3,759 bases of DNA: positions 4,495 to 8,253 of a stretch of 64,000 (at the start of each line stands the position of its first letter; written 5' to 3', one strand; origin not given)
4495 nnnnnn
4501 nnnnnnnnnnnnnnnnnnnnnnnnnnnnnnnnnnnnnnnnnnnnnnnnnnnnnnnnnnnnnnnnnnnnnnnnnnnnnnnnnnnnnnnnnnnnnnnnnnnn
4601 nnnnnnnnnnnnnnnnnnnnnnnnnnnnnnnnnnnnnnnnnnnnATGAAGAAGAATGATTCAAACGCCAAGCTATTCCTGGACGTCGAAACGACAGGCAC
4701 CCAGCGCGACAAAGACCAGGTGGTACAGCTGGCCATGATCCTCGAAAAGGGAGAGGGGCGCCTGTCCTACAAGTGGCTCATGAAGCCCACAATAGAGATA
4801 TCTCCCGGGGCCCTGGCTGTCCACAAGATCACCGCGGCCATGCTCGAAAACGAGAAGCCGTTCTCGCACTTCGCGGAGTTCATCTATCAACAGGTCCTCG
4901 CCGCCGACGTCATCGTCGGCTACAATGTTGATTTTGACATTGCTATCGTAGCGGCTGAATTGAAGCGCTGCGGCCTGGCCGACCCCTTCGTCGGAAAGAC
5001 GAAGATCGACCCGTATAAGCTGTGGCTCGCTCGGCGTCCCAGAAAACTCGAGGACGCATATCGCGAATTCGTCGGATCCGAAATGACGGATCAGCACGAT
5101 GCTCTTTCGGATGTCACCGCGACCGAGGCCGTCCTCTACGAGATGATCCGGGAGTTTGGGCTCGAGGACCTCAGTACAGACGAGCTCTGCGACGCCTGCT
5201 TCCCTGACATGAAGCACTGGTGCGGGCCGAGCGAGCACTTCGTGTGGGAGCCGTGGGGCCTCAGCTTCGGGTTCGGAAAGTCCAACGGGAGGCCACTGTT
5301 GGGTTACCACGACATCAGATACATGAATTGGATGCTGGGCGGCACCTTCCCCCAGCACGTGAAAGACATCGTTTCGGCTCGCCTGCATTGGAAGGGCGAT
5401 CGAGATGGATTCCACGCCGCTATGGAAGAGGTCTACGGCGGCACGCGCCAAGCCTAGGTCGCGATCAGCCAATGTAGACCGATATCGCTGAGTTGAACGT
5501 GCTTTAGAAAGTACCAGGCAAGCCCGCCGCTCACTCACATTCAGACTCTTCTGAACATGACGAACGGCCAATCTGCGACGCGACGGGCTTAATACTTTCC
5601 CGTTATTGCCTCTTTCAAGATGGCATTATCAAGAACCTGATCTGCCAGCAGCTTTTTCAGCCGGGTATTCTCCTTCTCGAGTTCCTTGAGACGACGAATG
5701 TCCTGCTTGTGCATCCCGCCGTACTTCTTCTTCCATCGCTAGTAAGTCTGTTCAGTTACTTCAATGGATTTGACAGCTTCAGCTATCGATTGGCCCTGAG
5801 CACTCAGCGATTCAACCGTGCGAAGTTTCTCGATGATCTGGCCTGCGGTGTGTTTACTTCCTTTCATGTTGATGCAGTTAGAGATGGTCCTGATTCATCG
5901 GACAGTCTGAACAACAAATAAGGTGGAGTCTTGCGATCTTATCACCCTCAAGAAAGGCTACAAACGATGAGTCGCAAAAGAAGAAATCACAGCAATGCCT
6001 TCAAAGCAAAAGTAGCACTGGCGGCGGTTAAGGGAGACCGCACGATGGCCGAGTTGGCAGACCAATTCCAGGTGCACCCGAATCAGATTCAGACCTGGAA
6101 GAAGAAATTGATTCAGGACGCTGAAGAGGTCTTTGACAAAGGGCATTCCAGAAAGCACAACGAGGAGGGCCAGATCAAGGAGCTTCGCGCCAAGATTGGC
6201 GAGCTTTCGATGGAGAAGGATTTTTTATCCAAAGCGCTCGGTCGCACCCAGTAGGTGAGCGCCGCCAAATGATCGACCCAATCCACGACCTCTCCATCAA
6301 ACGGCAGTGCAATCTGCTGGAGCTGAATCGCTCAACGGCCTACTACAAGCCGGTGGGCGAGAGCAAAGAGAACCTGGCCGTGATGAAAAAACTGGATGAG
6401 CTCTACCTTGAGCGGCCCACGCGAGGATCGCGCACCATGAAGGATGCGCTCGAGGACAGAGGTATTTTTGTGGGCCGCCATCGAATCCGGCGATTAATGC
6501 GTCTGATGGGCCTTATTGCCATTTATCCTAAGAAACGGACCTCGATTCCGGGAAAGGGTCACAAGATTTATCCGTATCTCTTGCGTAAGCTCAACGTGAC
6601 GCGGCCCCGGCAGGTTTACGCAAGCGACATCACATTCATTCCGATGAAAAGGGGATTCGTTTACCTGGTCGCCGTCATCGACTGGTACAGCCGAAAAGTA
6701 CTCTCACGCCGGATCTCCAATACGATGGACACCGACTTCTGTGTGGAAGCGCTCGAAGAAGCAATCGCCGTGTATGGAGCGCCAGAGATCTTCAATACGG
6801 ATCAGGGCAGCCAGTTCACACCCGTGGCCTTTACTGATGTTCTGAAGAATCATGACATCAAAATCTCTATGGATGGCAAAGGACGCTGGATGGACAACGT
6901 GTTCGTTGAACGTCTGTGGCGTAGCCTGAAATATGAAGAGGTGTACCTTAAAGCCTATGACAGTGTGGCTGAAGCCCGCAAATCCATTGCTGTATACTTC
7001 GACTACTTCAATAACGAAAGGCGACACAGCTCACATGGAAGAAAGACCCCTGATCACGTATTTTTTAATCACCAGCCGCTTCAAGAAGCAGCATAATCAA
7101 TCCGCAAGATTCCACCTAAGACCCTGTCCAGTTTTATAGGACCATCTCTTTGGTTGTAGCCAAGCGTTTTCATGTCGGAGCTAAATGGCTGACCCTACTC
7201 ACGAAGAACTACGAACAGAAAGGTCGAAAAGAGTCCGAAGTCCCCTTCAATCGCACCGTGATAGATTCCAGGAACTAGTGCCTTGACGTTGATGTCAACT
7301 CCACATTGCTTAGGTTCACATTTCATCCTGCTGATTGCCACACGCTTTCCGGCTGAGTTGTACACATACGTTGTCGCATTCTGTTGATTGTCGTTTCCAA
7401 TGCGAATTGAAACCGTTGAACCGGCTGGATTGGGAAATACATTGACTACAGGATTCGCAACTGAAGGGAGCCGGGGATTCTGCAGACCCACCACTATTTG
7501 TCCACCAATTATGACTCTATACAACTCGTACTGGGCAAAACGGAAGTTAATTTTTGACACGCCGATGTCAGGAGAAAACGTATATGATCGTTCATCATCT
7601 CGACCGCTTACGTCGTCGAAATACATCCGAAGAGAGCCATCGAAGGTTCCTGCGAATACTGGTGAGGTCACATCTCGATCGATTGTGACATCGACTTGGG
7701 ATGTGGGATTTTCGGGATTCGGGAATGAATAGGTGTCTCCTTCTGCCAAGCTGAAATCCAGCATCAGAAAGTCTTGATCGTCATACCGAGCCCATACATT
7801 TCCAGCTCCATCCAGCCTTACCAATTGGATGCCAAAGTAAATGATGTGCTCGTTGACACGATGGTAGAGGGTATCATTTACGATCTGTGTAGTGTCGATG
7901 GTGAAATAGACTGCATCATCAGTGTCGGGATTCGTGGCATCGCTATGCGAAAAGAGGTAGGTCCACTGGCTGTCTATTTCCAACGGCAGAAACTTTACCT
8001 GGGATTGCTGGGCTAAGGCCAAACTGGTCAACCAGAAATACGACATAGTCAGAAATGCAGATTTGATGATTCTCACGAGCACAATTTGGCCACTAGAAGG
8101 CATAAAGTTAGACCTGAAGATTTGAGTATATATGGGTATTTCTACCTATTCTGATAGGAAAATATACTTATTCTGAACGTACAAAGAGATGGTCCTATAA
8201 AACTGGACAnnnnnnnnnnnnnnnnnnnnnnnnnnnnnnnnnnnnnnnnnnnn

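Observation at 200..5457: Candidate novel nuclease operon: single-chain SbcD-SbcC(Rad50, CxxC hook) fusion, HTH, J-domain protein and DEDDh exonuclease-DUF3820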

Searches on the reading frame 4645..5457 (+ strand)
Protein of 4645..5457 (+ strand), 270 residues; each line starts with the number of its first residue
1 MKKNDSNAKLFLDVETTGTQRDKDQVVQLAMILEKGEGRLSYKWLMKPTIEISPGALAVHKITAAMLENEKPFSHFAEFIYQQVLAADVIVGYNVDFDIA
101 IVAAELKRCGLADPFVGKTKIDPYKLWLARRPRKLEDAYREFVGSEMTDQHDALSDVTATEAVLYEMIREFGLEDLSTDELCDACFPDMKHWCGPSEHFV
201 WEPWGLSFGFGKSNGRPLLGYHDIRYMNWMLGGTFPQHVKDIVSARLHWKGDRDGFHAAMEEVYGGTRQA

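Call 3: search_protein_families(library=pfam, proteins=[window:4645-5457:+], max_evalue=0.1)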
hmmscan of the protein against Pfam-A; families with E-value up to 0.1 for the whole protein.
window:4645-5457:+ (270 aa): 4 families
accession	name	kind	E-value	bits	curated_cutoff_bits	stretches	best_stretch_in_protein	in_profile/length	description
PF00929.31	RNase_T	-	9.6e-16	59.2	24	1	11-162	2-162/164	Exonuclease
PF16473.11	Rv2179c-like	-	0.00076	19.7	27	1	9-160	2-169/177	3'-5' exoribonuclease Rv2179c-like domain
PF13482.12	RNase_H_2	-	0.0025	18.2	22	1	10-47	1-39/165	RNase_H superfamily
PF03104.25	DNA_pol_B_exo1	-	0.078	12.8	23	0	22-113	86-186/242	DNA polymerase family B, exonuclease domain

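Call 4: search_protein_families(library=phrogs, proteins=[window:4645-5457:+], max_evalue=0.01)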
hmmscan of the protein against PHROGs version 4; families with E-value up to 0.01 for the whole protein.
window:4645-5457:+ (270 aa): 4 families
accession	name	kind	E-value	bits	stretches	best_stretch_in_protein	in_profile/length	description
phrog_192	-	DNA, RNA and nucleotide metabolism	3.9e-35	122.9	1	2-234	101-331/397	DNA polymerase exonuclease subunit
phrog_14632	-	DNA, RNA and nucleotide metabolism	4.5e-06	26.6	1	11-186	86-261/380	DNA polymerase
phrog_19080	-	unknown function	0.0036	17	0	10-95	8-101/477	-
phrog_403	-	DNA, RNA and nucleotide metabolism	0.0095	15.9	0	5-114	63-169/321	DNA polymerase exonuclease subunit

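Call 5: search_protein_families(library=padloc, proteins=[window:4645-5457:+], max_evalue=0.01)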
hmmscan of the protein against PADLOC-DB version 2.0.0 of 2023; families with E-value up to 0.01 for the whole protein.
window:4645-5457:+ (270 aa): 5 families
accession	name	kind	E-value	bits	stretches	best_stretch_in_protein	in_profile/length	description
PDLC01247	DEDDh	-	5.1e-26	90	1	10-164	1-138/139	"CAS-I,CAS-II,CAS-III,CAS-IV,CAS-V,CAS-VI; associated"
PDLC05027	PDC-S48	-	4e-21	73.6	1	12-176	9-175/411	-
PDLC05028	PDC-S48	-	2.6e-18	63.9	1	11-170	22-182/512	-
PDLC03817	RTasSbcB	-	7e-06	23.3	1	10-94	3-95/436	DRT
PDLC00753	Effector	-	0.00012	19.9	1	12-170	11-178/184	Exonuclease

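Call 14: find_encoding_contigs(protein=window:4645-5457:+, flank=10000, max_places=4)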
Protein window:4645-5457:+ (270 aa): no gene with exactly this product is on record in the collection.

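Call 43: search_protein_families(library=ncbifam, proteins=[window:4645-5457:+], max_evalue=0.1)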
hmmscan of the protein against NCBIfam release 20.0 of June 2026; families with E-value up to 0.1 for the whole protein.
window:4645-5457:+ (270 aa): 26 families (the best 25 are shown)
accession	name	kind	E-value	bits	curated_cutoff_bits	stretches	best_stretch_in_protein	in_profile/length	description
NF005927.0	PRK07942.1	subfamily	7.6e-19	68.3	186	1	8-183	8-193/232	DNA polymerase III subunit epsilon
NF004963.0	PRK06309.1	equivalog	1.2e-16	61.1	245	1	8-189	3-183/232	DNA polymerase III subunit epsilon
NF004964.0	PRK06310.1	equivalog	4.4e-16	59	236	1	10-171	10-174/250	DNA polymerase III subunit epsilon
NF004719.0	PRK06063.1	equivalog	7.2e-16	58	389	1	12-115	21-123/331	DEDDh family exonuclease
NF005906.0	PRK07883.1-4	equivalog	7.7e-14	50.9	495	1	12-170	11-170/563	DEDD exonuclease domain-containing protein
NF005981.0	PRK08074.1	equivalog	1.7e-13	49.5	789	1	12-170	8-168/931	ATP-dependent DNA helicase DinG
NF001688.0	PRK00448.1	equivalog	9.6e-13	46.6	873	1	11-172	427-589/1445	PolC-type DNA polymerase III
TIGR01405.1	polC_Gram_pos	equivalog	2.7e-12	45.2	1043.45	1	11-173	193-356/1211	DNA polymerase III subunit alpha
NF004316.1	PRK05711.1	equivalog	7.7e-11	42.1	196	1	9-118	3-114/234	DNA polymerase III subunit epsilon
TIGR01406.1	dnaQ_proteo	equivalog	1.7e-10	40.9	222.7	1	10-112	3-107/231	DNA polymerase III subunit epsilon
NF005907.0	PRK07883.1-5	equivalog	2.3e-10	39.5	454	1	11-174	32-198/584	DEDD exonuclease domain-containing protein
NF005905.0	PRK07883.1-3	equivalog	7.8e-10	38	508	1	12-178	29-198/581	DEDD exonuclease domain-containing protein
TIGR01407.1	dinG_rel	hypoth_equivalog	1.5e-09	36.7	547.7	1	12-164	5-158/889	putative DnaQ family exonuclease/DinG family helicase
NF004844.0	PRK06195.1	equivalog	1.3e-08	34.7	373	1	12-178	6-171/309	DNA polymerase III subunit epsilon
TIGR00573.1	dnaq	subfamily_domain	1.5e-08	34.4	71.5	1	9-108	9-108/217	exonuclease, DNA polymerase III, epsilon subunit family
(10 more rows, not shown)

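Call 52: search_dna_similar(query=window:4645-5457:+, collection=phages, mode=protein, max_rows=20)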
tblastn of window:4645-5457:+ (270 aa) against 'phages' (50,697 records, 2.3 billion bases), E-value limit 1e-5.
Records with a match: 74; places in all: 74; records where one place covers at least 80% of the query: 41.
Best place of each record, by identity: <60% 74.
By first word of the organism name: Flavobacterium 33; Bacteriophage 7; Caulobacter 6; Streptomyces 6; Microbacterium 3; Rhizobium 3; Croceibacter 2; uncultured 2; Komagataeibacter 2; Rhodococcus 2; and 8 more.
By host as written in the record: Flavobacterium psychrophilum 950106-1/1 13; - 11; Flavobacterium psychrophilum FPS-F15 6; Caulobacter vibrioides CB15 4; Flavobacterium psychrophilum 020612-2/1 3; Microbacterium paraoxydans NRRL B-14843 3; Croceibacter atlanticus HTCC2559 2; Flavobacterium sp. LMO8 2; and 25 more.
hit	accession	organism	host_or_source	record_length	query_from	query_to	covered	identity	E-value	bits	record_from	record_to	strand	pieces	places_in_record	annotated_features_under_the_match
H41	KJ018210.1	Flavobacterium sp. phage 1/32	Baltic Sea ice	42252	10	250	89%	34.4%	7e-29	120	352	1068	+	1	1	DNA polymerase III epsilon subunit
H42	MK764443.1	Flavobacterium phage FPSV-S2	Flavobacterium psychrophilum F482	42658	7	250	90%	29.7%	7e-22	100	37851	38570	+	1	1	DNA polymerase III epsilon subunit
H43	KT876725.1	Flavobacterium phage FpV9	Flavobacterium psychrophilum 950106-1/1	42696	7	250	90%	29.7%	7e-22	100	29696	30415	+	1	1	DNA polymerase III epsilon subunit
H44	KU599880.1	Flavobacterium phage Fpv5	Flavobacterium psychrophilum 950106-1/1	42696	7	250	90%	29.7%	7e-22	100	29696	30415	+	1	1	DNA polymerase III epsilon subunit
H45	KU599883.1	Flavobacterium phage Fpv8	Flavobacterium psychrophilum 950106-1/1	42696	7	250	90%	29.7%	7e-22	100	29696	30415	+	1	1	DNA polymerase III epsilon subunit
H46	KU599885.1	Flavobacterium phage Fpv11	Flavobacterium psychrophilum 950106-1/1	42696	7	250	90%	29.7%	7e-22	100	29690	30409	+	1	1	DNA polymerase III epsilon subunit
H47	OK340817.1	Flavobacterium phage FpV9-1.2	Flavobacterium psychrophilum 020612-2/1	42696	7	250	90%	29.7%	7e-22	100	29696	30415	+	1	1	record has no annotation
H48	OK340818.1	Flavobacterium phage FpV9-1.3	Flavobacterium psychrophilum 020612-2/1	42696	7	250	90%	29.7%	7e-22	100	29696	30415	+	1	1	record has no annotation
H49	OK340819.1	Flavobacterium phage FpV9-2.1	Flavobacterium psychrophilum 020612-2/1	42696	7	250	90%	29.7%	7e-22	100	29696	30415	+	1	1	record has no annotation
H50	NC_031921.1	Flavobacterium phage Fpv5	Flavobacterium psychrophilum 950106-1/1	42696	7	250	90%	29.7%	7e-22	100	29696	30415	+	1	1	DNA polymerase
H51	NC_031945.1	Flavobacterium phage Fpv11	Flavobacterium psychrophilum 950106-1/1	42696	7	250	90%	29.7%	7e-22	100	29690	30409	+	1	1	DNA polymerase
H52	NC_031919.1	Flavobacterium phage Fpv8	Flavobacterium psychrophilum 950106-1/1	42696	7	250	90%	29.7%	7e-22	100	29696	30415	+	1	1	DNA polymerase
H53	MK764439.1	Flavobacterium phage FPSV-D22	Flavobacterium psychrophilum FPS-D5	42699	7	250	90%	29.7%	7e-22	100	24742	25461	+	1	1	DNA polymerase III epsilon subunit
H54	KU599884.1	Flavobacterium phage Fpv10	Flavobacterium psychrophilum 950106-1/1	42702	7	250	90%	29.7%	7e-22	100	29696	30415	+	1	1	DNA polymerase III epsilon subunit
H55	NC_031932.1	Flavobacterium phage Fpv10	Flavobacterium psychrophilum 950106-1/1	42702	7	250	90%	29.7%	7e-22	100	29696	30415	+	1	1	DNA polymerase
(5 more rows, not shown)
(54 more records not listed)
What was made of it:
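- Gene 4 family, including the tail, occurs in 41 phage records (call 52).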

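Call 53: get_annotated_region(hit=H43, flank=6000)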
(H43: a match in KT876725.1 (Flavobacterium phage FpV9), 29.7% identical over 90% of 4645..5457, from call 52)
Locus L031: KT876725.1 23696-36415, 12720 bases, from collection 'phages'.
description: Flavobacterium phage FpV9, complete genome.
organism: Flavobacterium phage FpV9 (NCBI taxid 1740109)
taxonomy: Viruses; Duplodnaviria; Heunggongvirae; Uroviricota; Caudoviricetes
host: Flavobacterium psychrophilum 950106-1/1; source: -; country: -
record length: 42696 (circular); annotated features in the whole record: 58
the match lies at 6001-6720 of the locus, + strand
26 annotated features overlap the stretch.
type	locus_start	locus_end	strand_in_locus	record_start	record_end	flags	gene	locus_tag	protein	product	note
CDS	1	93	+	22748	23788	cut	-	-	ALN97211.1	hypothetical protein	-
CDS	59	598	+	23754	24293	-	-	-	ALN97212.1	hypothetical protein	-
CDS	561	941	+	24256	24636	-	-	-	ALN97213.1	hypothetical protein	-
CDS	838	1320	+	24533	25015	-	-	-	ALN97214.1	hypothetical protein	-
CDS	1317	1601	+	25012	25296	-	-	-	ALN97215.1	hypothetical protein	-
CDS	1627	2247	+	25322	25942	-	-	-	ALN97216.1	hypothetical protein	-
CDS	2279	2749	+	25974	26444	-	-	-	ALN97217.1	hypothetical protein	-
CDS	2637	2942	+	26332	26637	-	-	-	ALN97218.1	hypothetical protein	-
CDS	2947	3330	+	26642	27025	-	-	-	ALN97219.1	hypothetical protein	-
CDS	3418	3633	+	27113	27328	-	-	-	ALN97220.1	hypothetical protein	-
CDS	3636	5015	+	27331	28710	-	-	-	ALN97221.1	hypothetical protein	-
CDS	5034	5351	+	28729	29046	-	-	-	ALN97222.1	hypothetical protein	-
CDS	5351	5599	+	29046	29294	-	-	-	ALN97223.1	hypothetical protein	-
CDS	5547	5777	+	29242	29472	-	-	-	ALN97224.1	hypothetical protein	-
CDS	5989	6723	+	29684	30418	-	-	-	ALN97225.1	DNA polymerase III epsilon subunit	-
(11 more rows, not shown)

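Call 75: find_homologous_proteins(query=window:4645-5457:+, max_evalue=1e-8)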
Query window:4645-5457:+ (270 aa): 1 proteins with E <= 1e-8 among 426 candidates.
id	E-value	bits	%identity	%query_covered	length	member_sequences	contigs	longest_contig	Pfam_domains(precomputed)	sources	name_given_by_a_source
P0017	2.3e-185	632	100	100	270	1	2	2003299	PF00929.32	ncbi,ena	-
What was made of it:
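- Tried and rejected: The word-indexed search with gene 4 returned only itself (call 75).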

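Call 78: search_protein_families(library=pfam, proteins=[L031:5989-6723:+, L031:6499-6723:+], max_evalue=1)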
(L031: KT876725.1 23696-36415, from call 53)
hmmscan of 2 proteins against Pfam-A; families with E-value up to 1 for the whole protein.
L031:5989-6723:+ (244 aa): 4 families
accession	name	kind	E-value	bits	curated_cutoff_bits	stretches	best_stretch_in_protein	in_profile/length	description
PF00929.31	RNase_T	-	1.2e-26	94.7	24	1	8-163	1-164/164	Exonuclease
PF13482.12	RNase_H_2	-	0.00011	22.7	22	1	8-126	1-96/165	RNase_H superfamily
PF16473.11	Rv2179c-like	-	0.00065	19.9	27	1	8-162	3-172/177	3'-5' exoribonuclease Rv2179c-like domain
PF03104.25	DNA_pol_B_exo1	-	0.35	10.7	23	1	9-110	68-184/242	DNA polymerase family B, exonuclease domain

L031:6499-6723:+ (74 aa): 0 families

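Call 98: search_protein_families(library=phrogs, proteins=[L126:10907-12232:+, L150:9074-9697:+, L161:11317-12576:+, L145:7857-8564:+, L118:14275-15564:+, L127:1636-2748:+, L097:6268-7245:+, L098:10921-11886:+, L149:8373-9203:+, L135:12266-13399:+], max_evalue=0.00001)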
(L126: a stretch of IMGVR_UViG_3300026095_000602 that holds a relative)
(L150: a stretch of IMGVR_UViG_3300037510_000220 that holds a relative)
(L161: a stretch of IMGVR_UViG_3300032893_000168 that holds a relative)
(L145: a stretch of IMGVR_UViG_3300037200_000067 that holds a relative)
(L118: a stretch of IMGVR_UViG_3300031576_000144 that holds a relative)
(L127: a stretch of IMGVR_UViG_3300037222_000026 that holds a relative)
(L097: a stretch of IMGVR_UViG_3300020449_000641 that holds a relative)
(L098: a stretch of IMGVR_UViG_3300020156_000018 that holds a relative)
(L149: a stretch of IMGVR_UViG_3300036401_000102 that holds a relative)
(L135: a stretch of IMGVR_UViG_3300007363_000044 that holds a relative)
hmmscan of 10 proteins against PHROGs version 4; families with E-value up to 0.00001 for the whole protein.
L126:10907-12232:+ (441 aa): 1 family
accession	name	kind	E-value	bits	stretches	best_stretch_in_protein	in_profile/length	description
phrog_2045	-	unknown function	2.5e-102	343.3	1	70-431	2-288/299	-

L150:9074-9697:+ (207 aa): 4 families
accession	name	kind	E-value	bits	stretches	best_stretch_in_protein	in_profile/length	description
phrog_874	-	unknown function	3.7e-72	244.1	1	1-206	65-258/277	-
phrog_18361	-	unknown function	1.1e-24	88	1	116-205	1-86/92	-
phrog_27495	-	unknown function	1.4e-15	58.5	2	1-29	5-33/186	-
phrog_28019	-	unknown function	9.1e-12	45.8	1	1-30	1-30/55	-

L161:11317-12576:+ (419 aa): 12 families
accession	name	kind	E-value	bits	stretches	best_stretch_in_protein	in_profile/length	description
phrog_116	-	other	5.1e-95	320.4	1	4-416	206-491/779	DNA methyltransferase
phrog_363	-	other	2e-66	225.4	1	4-417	52-315/327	DNA methyltransferase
phrog_864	-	DNA, RNA and nucleotide metabolism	1.8e-27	97.2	1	31-415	662-1052/1064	DNA primase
phrog_16528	-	other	2.3e-27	97.1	1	262-417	101-220/236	DNA methyltransferase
phrog_16427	-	other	6.8e-17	62.9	1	356-415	105-169/235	DNA methyltransferase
phrog_26324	-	other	1e-16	62.6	1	351-415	131-204/210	DNA methyltransferase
phrog_5999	-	other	1.3e-15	58.3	1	6-99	3-103/109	DNA methyltransferase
phrog_29583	-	other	1.8e-12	47.7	1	67-175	79-199/468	DNA methyltransferase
phrog_17284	-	unknown function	3.9e-12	47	1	363-416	155-212/245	-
phrog_13621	-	unknown function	1.5e-10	42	1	365-416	52-110/121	-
phrog_36001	-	unknown function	1.1e-06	28.2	1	95-166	490-561/715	-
phrog_23296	-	other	4.7e-06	27.4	0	384-416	24-56/68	DNA methyltransferase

L145:7857-8564:+ (235 aa): 3 families
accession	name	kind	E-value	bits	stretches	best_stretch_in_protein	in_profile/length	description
phrog_149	-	DNA, RNA and nucleotide metabolism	5.8e-35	122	1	24-232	585-801/1242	exonuclease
phrog_434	-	DNA, RNA and nucleotide metabolism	2.3e-21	77.5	1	37-225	46-237/372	RecE-like recombination exonuclease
phrog_7655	-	DNA, RNA and nucleotide metabolism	1.2e-10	41.9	1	44-182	6-142/551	RecE-like recombination exonuclease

L118:14275-15564:+ (429 aa): 9 families
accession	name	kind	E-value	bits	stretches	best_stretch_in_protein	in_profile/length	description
phrog_498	-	other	2.6e-99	334.5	1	6-423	30-431/633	DNA methyltransferase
phrog_67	-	other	2.8e-28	100.4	1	173-421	113-353/743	DNA methyltransferase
phrog_23085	-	unknown function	6.9e-21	75.4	1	314-419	3-113/138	-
phrog_3008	-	other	2.3e-20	73.9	1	343-426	143-226/244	DNA methyltransferase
phrog_18293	-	other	1.8e-09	38.6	1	337-415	32-111/119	methyltransferase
phrog_8071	-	DNA, RNA and nucleotide metabolism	1.1e-06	29.2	1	11-219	7-207/389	ParB-like partition protein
phrog_1033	-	DNA, RNA and nucleotide metabolism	2.3e-06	28.6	1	34-104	58-131/334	ParB-like partition protein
phrog_23148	-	unknown function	3.1e-06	28.3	1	319-413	57-148/165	-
phrog_9353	-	unknown function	7.9e-06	26.9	0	12-127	12-124/245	-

L127:1636-2748:+ (370 aa): 2 families
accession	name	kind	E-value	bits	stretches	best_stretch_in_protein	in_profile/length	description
phrog_412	-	DNA, RNA and nucleotide metabolism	2.6e-71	242.2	1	46-365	112-415/440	exonuclease VIII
phrog_607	-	DNA, RNA and nucleotide metabolism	2.5e-18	66.8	1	51-341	558-860/883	exonuclease VII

L097:6268-7245:+ (325 aa): 2 families
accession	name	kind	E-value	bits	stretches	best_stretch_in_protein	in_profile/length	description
phrog_561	-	DNA, RNA and nucleotide metabolism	1.1e-67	230.8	1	67-268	270-486/633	RecT-like ssDNA annealing protein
phrog_2449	-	DNA, RNA and nucleotide metabolism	5.8e-06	27.1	1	203-323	153-286/301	single strand annealing protein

L098:10921-11886:+ (321 aa): 2 families
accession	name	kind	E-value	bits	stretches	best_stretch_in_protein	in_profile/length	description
phrog_148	-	DNA, RNA and nucleotide metabolism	4.3e-65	221.7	1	30-276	5-246/387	RecT-like ssDNA annealing protein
phrog_34786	-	unknown function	1.7e-16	61.3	1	60-135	32-109/116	-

L149:8373-9203:+ (276 aa): 2 families
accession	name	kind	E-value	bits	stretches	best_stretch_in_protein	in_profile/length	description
phrog_424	-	moron, auxiliary metabolic gene and host takeover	4.3e-44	152.2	1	2-262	154-404/460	phosphoadenosine phosphosulfate reductase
phrog_33262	-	moron, auxiliary metabolic gene and host takeover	3.3e-14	53.3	1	13-223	5-206/495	phosphoadenosine phosphosulfate reductase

L135:12266-13399:+ (377 aa): 3 families
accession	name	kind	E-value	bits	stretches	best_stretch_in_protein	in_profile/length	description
phrog_1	-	integration and excision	6.7e-29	102.6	1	9-339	114-441/611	integrase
phrog_216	-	integration and excision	3.2e-17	63.6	1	197-336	75-228/301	integrase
phrog_7244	-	integration and excision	4.7e-08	33.6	1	201-243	201-243/263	integrase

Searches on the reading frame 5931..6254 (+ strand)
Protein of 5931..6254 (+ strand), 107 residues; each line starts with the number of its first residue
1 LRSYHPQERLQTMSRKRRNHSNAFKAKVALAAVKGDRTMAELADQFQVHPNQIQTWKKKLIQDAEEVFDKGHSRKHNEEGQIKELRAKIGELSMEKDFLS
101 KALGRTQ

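Call 48: search_protein_families(library=pfam, proteins=[window:5931-6254:+], max_evalue=0.001)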
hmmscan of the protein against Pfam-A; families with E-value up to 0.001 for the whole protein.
window:5931-6254:+ (107 aa): 3 families
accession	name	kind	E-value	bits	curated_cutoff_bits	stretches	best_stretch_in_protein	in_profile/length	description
PF01527.26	HTH_Tnp_1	-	1.6e-08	35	24.1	1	15-88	2-73/75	Transposase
PF13542.12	HTH_Tnp_ISL3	-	3.1e-06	27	27.4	1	15-56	7-46/51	Helix-turn-helix domain of transposase family ISL3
PF13518.12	HTH_28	-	3e-05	24.4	25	1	24-67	1-43/52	Helix-turn-helix domain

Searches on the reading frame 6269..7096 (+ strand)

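Call 48: search_protein_families(library=pfam, proteins=[window:6269-7096:+], max_evalue=0.001)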
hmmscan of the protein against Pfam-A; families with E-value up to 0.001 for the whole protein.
window:6269-7096:+ (275 aa): 5 families
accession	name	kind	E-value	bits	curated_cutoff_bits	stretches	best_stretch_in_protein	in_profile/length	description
PF00665.32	rve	-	1.2e-22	80.5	32.6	1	111-205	2-100/102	Integrase core domain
PF13683.12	rve_3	-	3.7e-16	59.1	26.5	1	196-261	2-67/67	Integrase core domain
PF13276.12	HTH_21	-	3.7e-12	46.7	28.1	1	35-90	3-60/60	HTH-like domain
PF24764.1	rva_4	-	5.7e-06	26.6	26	1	126-226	20-117/194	Integrase core domain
PF13333.12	rve_2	-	2.3e-05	24.9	22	1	215-261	2-48/56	Integrase core domain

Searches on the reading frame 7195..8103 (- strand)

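Call 48: search_protein_families(library=pfam, proteins=[window:7195-8103:-], max_evalue=0.001)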
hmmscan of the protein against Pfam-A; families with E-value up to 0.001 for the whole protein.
window:7195-8103:- (302 aa): 1 family
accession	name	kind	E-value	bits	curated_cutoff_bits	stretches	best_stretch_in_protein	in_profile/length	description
PF18962.6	Por_Secre_tail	-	1.1e-07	32.5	27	1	222-285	1-62/75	Secretion system C-terminal sorting domain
